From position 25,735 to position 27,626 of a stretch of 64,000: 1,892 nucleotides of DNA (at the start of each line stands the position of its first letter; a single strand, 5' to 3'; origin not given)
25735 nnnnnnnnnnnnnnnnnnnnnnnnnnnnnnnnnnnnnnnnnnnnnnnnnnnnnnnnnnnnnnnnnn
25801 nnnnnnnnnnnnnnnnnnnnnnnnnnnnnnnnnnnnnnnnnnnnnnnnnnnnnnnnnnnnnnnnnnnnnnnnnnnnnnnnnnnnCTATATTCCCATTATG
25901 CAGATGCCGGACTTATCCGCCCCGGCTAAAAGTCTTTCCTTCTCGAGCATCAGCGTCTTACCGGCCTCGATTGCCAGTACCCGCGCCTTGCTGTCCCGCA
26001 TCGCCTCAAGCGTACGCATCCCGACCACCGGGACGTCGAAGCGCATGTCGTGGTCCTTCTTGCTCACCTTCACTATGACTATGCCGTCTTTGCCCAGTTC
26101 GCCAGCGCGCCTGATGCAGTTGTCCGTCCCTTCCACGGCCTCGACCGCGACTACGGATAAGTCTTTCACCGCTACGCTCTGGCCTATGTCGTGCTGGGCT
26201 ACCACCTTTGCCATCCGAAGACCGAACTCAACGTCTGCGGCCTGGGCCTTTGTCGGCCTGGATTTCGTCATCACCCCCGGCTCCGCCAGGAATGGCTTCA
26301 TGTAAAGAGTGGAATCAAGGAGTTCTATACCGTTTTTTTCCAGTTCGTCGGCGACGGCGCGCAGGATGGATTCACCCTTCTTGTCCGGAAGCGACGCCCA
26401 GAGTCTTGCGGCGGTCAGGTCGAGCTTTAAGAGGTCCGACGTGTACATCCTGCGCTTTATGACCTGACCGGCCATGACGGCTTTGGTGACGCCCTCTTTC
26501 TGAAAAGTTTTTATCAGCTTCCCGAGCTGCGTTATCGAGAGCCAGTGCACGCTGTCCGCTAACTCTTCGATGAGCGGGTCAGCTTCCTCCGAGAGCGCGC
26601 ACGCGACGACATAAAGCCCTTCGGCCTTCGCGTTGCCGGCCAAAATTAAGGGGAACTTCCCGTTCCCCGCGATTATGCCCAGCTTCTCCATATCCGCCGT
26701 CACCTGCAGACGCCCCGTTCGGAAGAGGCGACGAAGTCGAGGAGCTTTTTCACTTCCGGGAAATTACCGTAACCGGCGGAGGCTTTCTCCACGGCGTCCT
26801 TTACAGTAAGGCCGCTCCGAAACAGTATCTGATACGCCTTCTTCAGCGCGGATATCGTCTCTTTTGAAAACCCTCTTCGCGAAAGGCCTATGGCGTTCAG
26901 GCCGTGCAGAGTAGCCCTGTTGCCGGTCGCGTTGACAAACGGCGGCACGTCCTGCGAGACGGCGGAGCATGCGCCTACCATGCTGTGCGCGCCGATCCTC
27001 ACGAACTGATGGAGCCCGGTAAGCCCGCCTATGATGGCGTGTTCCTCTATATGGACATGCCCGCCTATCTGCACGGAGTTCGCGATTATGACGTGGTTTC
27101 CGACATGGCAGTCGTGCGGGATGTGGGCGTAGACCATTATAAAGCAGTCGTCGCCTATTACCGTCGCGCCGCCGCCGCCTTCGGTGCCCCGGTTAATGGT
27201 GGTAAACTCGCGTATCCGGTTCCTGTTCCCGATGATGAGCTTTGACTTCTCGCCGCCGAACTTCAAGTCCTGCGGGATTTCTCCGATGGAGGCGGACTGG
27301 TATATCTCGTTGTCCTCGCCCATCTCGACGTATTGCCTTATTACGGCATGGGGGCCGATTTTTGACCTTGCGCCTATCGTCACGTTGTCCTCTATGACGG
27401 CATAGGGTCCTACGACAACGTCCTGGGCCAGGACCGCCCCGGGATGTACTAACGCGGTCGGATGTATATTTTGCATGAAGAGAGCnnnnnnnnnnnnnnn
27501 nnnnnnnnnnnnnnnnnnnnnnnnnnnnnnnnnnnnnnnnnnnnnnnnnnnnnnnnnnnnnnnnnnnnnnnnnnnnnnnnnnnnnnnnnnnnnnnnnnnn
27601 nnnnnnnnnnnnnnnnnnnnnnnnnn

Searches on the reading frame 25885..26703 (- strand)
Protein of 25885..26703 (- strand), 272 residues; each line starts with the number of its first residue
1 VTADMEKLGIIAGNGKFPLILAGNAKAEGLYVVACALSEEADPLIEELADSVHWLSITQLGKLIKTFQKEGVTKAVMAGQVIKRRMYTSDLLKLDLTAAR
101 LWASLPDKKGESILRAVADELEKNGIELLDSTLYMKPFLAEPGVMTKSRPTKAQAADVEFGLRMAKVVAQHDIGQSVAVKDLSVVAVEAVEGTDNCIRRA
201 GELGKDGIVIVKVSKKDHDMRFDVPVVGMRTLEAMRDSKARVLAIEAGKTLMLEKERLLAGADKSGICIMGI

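Call 34: search_protein_families(library=pfam, proteins=[window:25885-26703:-], max_evalue=0.0001)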
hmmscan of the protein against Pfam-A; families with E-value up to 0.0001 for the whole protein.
window:25885-26703:- (272 aa): 2 families
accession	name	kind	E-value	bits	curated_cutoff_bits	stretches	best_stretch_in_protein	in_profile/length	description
PF06230.17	LpxI_C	-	1.5e-45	154.7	25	1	142-270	2-131/131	LpxI C-terminal domain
PF17930.7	LpxI_N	-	2.1e-38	131.7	25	1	7-136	1-127/129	LpxI N-terminal domain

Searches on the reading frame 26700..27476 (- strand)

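Call 34: search_protein_families(library=pfam, proteins=[window:26700-27476:-], max_evalue=0.0001)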
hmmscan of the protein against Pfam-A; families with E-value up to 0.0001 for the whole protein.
window:26700-27476:- (258 aa): 4 families
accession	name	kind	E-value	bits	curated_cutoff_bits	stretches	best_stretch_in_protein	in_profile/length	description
PF13720.11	Acetyltransf_11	-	7.7e-30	103.6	24.5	1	176-257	1-82/82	Udp N-acetylglucosamine O-acyltransferase; Domain 2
PF00132.30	Hexapep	-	6.5e-28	95.7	27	3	105-139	2-36/36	Bacterial transferase hexapeptide (six repeats)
PF25084.1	LbH_EIF2B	-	1.5e-09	38.2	54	0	78-151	20-95/105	EIF2B subunit epsilon LbH domain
PF14602.12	Hexapep_2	-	8e-05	22.7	27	0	27-41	3-17/34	Hexapeptide repeat of succinyl-transferase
